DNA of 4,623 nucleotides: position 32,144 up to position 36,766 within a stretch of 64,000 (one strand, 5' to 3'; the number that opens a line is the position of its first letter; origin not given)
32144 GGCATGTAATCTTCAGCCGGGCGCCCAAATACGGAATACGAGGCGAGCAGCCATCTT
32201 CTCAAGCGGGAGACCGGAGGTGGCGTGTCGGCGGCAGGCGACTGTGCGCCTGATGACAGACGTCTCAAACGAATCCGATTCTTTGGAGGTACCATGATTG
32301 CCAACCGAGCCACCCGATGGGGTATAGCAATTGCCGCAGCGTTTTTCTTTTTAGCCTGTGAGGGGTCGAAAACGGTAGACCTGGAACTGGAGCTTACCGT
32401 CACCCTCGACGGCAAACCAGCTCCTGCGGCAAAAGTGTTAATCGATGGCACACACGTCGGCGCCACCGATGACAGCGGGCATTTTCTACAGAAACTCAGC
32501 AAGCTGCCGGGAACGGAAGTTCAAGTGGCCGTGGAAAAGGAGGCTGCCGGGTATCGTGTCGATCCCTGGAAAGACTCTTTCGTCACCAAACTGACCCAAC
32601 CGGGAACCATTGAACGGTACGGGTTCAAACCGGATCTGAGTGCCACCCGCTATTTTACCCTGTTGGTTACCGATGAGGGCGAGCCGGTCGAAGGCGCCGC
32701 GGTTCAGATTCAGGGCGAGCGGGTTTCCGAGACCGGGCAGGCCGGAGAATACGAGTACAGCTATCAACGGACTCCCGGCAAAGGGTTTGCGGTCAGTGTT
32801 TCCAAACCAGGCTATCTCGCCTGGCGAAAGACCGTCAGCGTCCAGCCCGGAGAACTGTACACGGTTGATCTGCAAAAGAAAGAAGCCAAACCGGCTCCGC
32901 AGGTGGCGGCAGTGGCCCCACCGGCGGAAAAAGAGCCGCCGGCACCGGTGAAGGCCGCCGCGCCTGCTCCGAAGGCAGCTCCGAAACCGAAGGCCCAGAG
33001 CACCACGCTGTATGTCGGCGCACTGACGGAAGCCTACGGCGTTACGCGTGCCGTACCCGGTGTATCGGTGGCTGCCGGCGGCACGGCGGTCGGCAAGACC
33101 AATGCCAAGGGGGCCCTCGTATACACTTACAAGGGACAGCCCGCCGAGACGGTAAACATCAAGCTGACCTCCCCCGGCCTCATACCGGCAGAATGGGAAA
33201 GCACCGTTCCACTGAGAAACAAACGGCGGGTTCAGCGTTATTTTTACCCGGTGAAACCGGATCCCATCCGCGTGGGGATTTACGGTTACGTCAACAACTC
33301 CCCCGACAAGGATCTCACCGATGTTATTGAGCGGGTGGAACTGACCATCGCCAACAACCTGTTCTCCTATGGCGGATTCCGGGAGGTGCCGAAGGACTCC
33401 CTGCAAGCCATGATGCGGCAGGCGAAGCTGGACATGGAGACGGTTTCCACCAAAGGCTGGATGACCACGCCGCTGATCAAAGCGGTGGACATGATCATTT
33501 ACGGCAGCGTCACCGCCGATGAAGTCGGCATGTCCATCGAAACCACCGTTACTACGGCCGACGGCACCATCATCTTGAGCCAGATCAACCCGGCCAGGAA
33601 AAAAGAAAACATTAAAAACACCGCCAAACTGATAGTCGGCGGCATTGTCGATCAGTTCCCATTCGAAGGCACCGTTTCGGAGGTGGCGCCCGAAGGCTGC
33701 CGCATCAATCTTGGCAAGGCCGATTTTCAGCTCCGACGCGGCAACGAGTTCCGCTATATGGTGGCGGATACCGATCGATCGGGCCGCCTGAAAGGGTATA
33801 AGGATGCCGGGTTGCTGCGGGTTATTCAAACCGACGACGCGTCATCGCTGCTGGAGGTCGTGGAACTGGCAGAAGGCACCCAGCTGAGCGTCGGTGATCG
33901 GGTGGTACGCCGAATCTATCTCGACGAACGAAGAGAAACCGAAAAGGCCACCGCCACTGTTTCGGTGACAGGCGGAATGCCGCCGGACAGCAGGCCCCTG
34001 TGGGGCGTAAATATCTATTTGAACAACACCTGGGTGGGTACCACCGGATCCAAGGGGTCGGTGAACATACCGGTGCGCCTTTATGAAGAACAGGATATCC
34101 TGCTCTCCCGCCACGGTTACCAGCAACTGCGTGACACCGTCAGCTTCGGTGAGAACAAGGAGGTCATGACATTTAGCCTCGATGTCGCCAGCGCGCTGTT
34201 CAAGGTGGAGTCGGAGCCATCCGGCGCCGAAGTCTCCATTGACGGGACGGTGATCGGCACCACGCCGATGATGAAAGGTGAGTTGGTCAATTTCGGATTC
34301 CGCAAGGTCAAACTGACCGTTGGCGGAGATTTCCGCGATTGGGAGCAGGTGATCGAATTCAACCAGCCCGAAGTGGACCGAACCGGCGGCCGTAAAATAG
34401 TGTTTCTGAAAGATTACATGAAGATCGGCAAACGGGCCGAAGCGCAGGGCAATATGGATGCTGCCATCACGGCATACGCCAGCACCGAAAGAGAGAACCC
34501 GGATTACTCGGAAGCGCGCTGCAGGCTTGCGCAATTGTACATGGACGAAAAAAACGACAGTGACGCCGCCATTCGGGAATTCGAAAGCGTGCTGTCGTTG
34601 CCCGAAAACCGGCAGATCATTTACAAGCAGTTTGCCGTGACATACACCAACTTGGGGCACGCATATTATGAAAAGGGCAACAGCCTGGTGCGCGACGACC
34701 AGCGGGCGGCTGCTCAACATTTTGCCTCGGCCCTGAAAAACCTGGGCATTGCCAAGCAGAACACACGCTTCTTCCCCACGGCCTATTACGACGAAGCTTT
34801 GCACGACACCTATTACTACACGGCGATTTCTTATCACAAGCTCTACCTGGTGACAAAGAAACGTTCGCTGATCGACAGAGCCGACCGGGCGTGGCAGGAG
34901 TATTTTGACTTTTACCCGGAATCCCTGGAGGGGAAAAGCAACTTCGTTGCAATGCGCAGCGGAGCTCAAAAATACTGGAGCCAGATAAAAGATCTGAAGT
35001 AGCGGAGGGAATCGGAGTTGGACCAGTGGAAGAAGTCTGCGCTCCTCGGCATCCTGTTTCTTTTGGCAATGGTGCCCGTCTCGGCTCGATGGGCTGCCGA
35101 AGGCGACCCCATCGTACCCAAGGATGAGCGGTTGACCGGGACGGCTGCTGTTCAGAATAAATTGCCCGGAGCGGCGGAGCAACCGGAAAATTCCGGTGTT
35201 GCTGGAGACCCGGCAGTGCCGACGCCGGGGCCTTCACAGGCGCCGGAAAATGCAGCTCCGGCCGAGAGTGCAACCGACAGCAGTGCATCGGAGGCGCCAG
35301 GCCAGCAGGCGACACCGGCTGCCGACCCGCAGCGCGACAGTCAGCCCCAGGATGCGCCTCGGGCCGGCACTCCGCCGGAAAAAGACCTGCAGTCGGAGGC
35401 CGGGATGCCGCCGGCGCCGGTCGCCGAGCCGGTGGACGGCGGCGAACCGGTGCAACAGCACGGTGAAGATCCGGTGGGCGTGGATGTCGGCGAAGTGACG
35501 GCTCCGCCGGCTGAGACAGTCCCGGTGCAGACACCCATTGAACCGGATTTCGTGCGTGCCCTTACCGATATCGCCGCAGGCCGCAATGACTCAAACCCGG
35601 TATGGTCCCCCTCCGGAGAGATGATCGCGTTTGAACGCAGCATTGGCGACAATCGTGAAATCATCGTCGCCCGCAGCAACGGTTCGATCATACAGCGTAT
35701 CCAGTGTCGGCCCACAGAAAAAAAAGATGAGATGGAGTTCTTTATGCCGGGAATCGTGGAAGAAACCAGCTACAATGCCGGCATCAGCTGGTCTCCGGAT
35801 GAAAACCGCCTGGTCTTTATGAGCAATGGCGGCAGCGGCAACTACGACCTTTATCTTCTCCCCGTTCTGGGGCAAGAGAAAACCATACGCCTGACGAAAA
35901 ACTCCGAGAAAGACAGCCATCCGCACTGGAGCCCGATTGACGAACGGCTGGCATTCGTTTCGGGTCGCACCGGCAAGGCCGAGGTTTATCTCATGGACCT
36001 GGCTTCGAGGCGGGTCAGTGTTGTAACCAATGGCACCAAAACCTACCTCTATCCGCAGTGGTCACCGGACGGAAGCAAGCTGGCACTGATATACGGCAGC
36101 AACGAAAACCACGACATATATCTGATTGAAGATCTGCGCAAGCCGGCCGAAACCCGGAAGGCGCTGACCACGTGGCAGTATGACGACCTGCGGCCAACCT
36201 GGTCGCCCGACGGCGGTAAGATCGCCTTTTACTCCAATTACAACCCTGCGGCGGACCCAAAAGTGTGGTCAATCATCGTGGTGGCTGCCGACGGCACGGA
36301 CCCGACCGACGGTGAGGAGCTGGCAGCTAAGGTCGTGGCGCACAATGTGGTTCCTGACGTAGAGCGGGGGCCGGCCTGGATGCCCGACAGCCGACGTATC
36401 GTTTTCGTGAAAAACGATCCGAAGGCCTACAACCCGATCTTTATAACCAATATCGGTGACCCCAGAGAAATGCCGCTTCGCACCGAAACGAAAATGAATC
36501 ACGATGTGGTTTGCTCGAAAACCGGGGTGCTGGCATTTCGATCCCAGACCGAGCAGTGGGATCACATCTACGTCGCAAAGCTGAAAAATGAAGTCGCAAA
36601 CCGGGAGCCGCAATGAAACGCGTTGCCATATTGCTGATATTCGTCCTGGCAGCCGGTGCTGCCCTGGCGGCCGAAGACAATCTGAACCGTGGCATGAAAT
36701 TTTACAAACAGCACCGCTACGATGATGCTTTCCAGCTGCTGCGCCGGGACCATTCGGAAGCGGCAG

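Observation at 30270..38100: Six-gene envelope cluster of unknown function: an RHH-PilZ regulator plus three lipoproteins, a TolB-like propeller and a TPR protein (Tol-Pal-like periplasmic module without a motor)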

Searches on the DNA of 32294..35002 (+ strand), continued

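Call 84: search_with_rna_model(model_id=R1, sources=[L022, L023, L024, L027, L029, L030, L031, L035, L036, L038, L040, L043, L046, L047, L053, L058, L063, L066, L069, L077, L104, L124, L127, L155], max_evalue=1e-10, make_alignment=true)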
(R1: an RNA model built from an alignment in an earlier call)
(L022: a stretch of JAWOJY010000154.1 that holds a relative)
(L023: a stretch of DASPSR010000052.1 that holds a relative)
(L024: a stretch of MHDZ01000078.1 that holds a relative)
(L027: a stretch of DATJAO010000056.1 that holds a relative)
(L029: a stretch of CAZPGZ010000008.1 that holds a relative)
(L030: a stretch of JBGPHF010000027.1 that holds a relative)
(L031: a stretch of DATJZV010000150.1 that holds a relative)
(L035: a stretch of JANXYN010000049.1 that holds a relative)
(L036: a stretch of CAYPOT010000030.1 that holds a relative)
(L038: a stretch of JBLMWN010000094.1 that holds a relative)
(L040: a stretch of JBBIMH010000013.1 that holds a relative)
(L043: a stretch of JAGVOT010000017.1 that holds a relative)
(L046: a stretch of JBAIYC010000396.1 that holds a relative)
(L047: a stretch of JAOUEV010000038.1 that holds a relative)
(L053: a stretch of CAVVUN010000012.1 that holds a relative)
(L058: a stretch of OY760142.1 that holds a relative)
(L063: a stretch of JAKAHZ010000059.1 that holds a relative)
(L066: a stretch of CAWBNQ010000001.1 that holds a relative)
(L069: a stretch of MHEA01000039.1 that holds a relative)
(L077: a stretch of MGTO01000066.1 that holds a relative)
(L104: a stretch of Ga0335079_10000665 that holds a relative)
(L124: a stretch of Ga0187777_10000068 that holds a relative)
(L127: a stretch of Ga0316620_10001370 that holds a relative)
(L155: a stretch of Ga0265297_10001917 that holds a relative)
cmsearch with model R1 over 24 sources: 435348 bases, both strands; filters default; matches with E-value up to 1e-10: 24.
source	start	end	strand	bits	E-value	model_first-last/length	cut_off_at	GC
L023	9215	9362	+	152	8.1e-39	1-148/148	no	0.51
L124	3743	3890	+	152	8.1e-39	1-148/148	no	0.51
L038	328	476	+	149.9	3.1e-38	1-148/148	no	0.53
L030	784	930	+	149.4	4.3e-38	1-148/148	no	0.52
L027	7358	7509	+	144.5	8.8e-37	1-148/148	no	0.47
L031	4279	4430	+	143.1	2.2e-36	1-148/148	no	0.44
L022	1788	1920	+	135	3.4e-34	1-148/148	no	0.51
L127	759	908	+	131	4.2e-33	1-148/148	no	0.5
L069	3533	3680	+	130.2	6.9e-33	1-148/148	no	0.52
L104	3292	3407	+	127.2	4.5e-32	1-148/148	no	0.61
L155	3866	4015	+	126.3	7.9e-32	1-148/148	no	0.49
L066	9175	9330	+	126.3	7.9e-32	1-148/148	no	0.51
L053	9251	9386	+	125.6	1.2e-31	1-148/148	no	0.49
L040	9134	9270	+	122.7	7.5e-31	1-148/148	no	0.55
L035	6642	6777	+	119.3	6.4e-30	1-148/148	no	0.54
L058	9189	9333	+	117.6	1.8e-29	1-148/148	no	0.51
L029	9158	9302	+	117.3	2.2e-29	1-148/148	no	0.51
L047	9290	9401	+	106.7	1.7e-26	1-148/148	no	0.6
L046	3172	3316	+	104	9.2e-26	1-148/148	no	0.58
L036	7654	7771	+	103.7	1.1e-25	1-148/148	no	0.51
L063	4814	4957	+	101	5.9e-25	1-148/148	no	0.58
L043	8628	8745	+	99.1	2e-24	1-148/148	no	0.58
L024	9167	9321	+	98.5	2.9e-24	1-148/148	no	0.54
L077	7060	7159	+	92.4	1.3e-22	1-148/148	no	0.61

Alignment A5: 24 matches aligned to the model, 205 columns, each read 5' to 3' on its own strand. Consensus structure (alignment columns), stored with it:
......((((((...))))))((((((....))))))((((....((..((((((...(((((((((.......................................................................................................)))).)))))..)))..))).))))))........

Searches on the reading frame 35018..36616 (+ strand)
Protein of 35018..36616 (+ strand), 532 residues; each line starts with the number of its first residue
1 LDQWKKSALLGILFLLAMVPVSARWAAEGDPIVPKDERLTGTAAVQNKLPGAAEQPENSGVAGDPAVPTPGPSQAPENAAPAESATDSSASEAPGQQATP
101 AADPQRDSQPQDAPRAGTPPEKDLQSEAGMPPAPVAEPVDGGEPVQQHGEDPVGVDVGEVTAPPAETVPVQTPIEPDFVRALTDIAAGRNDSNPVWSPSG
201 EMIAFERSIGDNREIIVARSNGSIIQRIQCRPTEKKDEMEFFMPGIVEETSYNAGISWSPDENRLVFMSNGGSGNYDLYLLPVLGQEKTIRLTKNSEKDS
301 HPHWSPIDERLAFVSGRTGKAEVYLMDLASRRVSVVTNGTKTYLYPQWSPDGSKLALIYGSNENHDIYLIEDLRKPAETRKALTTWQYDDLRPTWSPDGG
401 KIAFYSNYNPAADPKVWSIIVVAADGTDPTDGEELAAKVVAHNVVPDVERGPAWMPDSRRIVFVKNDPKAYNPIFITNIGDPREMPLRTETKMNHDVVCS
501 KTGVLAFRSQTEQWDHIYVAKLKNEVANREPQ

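Call 3: search_protein_families(library=pfam, proteins=[window:35018-36616:+], max_evalue=0.1)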
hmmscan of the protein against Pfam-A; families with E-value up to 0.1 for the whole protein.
window:35018-36616:+ (532 aa): 6 families
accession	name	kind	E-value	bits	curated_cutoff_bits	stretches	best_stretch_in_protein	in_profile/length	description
PF07676.18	PD40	-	1.9e-29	101.4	20.9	3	246-279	4-37/38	WD40-like Beta Propeller Repeat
PF00930.27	DPPIV_N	-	3.5e-15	56.1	22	2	319-405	21-118/354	Dipeptidyl peptidase IV (DPP IV) N-terminal region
PF25174.1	Beta-prop_THOC3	-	0.0001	21.9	305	1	256-405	8-147/272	THOC3 beta-propeller domain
PF04762.18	Beta-prop_ELP1_1st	-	0.027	13.8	26.8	0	199-270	74-139/359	ELP1 first N-terminal beta-propeller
PF12894.13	ANAPC4_WD40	-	0.048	14.4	22.9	0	196-268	3-56/91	Anaphase-promoting complex subunit 4 WD40 domain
PF08662.17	eIF2A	-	0.082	13.2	20.5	0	318-368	36-86/194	Eukaryotic translation initiation factor eIF2A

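Call 4: search_protein_families(library=ncbifam, proteins=[window:35018-36616:+], max_evalue=0.1)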
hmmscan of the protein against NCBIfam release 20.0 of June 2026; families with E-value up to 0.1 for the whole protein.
window:35018-36616:+ (532 aa): 5 families
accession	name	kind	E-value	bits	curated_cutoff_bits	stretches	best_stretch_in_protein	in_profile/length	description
TIGR02800.1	propeller_TolB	equivalog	2.3e-38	132.2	343.15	2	249-421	233-396/418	Tol-Pal system beta propeller repeat protein TolB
NF002183.0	PRK01029.1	equivalog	1e-24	87.4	405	2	255-374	285-404/429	Tol-Pal system protein TolB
NF053518.1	DipepPtdsDpp5Prph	equivalog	6.3e-12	44.8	900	2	359-525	221-375/655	dipeptidyl-peptidase Dpp5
NF033523.0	lasso_peptidase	equivalog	2.5e-10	39.8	400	3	297-358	88-149/638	Atxe2 family lasso peptide isopeptidase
NF003124.0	PRK04043.1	equivalog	3.3e-07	29.5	428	1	266-403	247-383/419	Tol-Pal system protein TolB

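Call 83: search_protein_families(library=padloc, proteins=[window:35018-36616:+], max_evalue=0.001)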
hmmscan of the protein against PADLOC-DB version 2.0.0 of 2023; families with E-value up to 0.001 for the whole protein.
window:35018-36616:+ (532 aa): 0 families
